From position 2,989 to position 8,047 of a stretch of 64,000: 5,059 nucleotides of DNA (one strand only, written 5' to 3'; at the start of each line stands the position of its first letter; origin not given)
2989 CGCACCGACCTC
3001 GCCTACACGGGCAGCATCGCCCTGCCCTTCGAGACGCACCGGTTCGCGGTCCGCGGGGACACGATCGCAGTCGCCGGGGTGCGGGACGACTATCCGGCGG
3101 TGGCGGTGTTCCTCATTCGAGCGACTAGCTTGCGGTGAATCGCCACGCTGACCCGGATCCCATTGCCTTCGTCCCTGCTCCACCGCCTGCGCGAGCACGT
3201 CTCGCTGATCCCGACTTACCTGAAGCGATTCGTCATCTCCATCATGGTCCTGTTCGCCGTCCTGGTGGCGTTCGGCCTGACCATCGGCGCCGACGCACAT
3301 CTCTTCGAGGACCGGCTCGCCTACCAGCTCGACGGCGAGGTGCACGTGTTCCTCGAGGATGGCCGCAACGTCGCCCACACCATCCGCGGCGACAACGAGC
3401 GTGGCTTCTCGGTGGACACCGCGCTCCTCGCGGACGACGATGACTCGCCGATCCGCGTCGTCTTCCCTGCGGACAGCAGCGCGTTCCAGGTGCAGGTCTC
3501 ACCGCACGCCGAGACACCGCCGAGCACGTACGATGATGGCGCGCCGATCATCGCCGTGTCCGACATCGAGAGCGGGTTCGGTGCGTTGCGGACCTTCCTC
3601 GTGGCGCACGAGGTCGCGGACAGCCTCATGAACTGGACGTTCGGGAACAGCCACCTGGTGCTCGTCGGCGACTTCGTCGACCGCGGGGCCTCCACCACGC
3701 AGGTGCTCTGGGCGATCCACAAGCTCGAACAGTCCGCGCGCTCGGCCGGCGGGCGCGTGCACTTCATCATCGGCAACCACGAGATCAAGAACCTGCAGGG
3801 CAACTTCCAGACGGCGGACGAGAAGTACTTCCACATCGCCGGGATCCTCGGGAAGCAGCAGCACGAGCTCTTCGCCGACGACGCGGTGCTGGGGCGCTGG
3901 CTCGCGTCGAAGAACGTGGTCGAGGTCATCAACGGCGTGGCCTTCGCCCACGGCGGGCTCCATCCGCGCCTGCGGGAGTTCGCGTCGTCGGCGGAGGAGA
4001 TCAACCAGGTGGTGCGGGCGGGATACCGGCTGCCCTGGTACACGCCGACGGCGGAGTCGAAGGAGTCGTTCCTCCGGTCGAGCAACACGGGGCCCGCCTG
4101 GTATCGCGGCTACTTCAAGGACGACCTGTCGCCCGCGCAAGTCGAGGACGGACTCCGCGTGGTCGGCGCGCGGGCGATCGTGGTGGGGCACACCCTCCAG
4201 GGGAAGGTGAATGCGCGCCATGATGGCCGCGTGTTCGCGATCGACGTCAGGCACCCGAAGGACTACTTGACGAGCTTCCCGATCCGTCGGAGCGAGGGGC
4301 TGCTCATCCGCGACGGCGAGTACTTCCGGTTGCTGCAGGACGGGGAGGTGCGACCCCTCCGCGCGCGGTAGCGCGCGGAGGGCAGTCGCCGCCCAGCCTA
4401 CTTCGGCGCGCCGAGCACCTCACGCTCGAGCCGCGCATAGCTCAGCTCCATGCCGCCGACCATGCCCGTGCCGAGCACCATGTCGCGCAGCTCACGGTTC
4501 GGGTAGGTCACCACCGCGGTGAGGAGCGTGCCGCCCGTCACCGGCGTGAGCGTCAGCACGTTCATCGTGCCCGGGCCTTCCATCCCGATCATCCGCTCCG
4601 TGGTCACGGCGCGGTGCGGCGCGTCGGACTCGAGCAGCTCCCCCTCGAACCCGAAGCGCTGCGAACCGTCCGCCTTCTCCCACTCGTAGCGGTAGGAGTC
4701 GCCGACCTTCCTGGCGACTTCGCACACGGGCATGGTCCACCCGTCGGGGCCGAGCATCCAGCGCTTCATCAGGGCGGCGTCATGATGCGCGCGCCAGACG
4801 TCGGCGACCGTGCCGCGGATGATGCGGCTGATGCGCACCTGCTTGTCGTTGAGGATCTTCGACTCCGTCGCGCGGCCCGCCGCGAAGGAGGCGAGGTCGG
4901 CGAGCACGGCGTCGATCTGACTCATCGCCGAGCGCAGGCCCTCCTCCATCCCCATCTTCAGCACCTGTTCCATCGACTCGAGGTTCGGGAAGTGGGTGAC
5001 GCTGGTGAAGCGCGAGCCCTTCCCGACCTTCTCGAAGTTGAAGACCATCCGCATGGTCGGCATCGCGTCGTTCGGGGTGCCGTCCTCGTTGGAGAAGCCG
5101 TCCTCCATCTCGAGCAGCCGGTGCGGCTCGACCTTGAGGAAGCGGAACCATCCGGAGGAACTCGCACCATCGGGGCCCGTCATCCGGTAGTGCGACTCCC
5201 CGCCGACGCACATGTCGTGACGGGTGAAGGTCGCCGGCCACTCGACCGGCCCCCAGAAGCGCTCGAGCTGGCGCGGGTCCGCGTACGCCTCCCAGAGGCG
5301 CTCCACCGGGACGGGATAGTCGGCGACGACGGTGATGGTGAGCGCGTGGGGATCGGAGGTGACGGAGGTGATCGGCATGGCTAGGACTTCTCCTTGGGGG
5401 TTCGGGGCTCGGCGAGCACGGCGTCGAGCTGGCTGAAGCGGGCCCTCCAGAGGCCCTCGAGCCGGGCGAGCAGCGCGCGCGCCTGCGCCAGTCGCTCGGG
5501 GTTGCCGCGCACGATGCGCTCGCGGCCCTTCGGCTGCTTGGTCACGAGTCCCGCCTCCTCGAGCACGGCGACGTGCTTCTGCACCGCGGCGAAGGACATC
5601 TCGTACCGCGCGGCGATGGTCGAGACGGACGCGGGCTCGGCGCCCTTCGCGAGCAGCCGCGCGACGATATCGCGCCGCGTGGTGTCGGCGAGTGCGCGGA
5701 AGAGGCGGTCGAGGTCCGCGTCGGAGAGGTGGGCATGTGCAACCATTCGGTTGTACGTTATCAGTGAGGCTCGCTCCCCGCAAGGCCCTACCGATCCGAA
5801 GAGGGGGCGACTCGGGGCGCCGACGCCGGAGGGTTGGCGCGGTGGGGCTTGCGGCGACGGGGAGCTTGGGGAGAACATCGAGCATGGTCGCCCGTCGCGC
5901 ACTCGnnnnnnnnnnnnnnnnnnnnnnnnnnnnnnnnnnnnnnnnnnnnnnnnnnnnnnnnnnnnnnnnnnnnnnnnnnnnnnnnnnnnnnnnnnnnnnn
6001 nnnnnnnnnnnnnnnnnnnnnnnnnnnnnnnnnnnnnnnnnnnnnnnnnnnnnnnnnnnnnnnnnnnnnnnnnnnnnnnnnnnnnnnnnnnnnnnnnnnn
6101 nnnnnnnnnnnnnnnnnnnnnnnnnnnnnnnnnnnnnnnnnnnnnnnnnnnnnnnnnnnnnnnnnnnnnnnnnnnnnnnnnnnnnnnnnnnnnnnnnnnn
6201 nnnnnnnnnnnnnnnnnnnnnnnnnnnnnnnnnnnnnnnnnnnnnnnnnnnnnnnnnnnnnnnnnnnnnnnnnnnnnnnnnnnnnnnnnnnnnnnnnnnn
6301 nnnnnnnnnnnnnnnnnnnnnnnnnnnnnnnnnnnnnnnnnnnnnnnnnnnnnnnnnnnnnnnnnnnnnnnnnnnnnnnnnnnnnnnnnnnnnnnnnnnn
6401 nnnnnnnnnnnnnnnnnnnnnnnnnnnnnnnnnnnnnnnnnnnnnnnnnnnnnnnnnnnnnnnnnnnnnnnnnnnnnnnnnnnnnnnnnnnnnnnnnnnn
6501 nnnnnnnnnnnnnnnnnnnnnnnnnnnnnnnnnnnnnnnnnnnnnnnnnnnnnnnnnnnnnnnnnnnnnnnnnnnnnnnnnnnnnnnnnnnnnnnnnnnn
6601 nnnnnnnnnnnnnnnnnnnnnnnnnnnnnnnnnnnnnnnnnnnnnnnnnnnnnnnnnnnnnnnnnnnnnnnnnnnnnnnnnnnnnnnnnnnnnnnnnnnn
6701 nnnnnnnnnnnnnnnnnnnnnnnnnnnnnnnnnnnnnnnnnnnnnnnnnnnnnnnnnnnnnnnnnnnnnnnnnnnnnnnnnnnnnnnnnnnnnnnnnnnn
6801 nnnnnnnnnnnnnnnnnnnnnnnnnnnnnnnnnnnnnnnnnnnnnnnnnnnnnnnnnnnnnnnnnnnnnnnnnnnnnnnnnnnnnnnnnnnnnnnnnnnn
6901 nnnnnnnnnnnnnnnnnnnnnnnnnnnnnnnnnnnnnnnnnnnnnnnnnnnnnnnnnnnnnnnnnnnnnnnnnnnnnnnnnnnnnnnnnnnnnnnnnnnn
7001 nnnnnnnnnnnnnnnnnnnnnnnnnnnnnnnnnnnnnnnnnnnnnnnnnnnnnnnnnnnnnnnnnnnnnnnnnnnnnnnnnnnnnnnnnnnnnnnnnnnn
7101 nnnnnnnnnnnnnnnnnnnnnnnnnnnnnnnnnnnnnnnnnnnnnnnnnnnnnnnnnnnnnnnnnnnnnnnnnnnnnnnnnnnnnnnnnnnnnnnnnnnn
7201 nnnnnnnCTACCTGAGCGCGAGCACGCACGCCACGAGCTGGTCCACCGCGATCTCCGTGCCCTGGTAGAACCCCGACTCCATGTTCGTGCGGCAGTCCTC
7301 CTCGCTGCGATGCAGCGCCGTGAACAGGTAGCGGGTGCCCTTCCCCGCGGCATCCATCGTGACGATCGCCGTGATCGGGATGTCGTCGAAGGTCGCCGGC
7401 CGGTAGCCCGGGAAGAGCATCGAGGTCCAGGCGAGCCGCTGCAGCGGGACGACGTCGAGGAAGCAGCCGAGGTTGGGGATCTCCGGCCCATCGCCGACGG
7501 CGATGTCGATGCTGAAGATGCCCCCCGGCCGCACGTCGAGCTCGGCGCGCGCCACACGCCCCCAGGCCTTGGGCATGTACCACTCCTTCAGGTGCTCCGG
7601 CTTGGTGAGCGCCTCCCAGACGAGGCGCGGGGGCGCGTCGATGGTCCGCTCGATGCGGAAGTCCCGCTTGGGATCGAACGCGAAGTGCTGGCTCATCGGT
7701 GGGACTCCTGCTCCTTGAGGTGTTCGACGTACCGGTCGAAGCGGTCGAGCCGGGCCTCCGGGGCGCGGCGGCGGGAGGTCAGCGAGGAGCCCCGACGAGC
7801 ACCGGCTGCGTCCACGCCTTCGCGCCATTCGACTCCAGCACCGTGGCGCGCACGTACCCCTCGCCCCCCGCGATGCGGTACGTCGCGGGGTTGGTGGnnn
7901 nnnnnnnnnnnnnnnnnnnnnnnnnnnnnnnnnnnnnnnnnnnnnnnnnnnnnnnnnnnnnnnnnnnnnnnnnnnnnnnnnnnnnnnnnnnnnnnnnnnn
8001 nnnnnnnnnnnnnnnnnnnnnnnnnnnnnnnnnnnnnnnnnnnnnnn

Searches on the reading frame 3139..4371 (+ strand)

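Call 75: search_protein_families(library=pfam, proteins=[window:3139-4371:+], max_evalue=0.0001)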
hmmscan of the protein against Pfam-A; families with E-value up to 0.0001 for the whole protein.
window:3139-4371:+ (410 aa): 1 family
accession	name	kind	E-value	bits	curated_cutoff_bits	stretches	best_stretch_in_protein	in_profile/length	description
PF00149.33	Metallophos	-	7.1e-11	43.3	21.5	1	136-353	2-189/191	Calcineurin-like phosphoesterase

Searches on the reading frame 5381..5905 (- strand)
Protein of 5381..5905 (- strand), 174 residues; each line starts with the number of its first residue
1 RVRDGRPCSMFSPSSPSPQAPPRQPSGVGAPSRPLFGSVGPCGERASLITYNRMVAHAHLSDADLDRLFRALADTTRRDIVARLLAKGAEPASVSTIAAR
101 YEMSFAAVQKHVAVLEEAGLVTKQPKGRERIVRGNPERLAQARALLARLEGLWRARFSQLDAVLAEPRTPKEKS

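Call 75: search_protein_families(library=pfam, proteins=[window:5381-5905:-], max_evalue=0.0001)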
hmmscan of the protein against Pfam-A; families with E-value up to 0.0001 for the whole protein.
window:5381-5905:- (174 aa): 4 families
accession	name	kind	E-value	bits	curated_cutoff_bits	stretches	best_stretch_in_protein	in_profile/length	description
PF12840.13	HTH_20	-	1.9e-10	41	27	1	72-123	1-50/51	Helix-turn-helix domain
PF25212.1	HVO_A0114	-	2.2e-06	27.8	27.6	1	58-131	6-76/84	HVO_A0114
PF01022.26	HTH_5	-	9.1e-06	25.9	22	1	74-123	1-47/47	Bacterial regulatory protein, arsR family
PF12802.13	MarR_2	-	2e-05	25.1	27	0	84-125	13-54/61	MarR family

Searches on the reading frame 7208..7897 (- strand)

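Call 75: search_protein_families(library=pfam, proteins=[window:7208-7897:-], max_evalue=0.0001)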
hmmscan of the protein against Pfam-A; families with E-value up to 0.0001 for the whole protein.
window:7208-7897:- (229 aa): 1 family
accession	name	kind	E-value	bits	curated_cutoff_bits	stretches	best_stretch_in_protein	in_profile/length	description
PF08327.17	AHSA1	-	5.6e-21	75.5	22.1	1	87-224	1-123/125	Activator of Hsp90 ATPase homolog 1-like protein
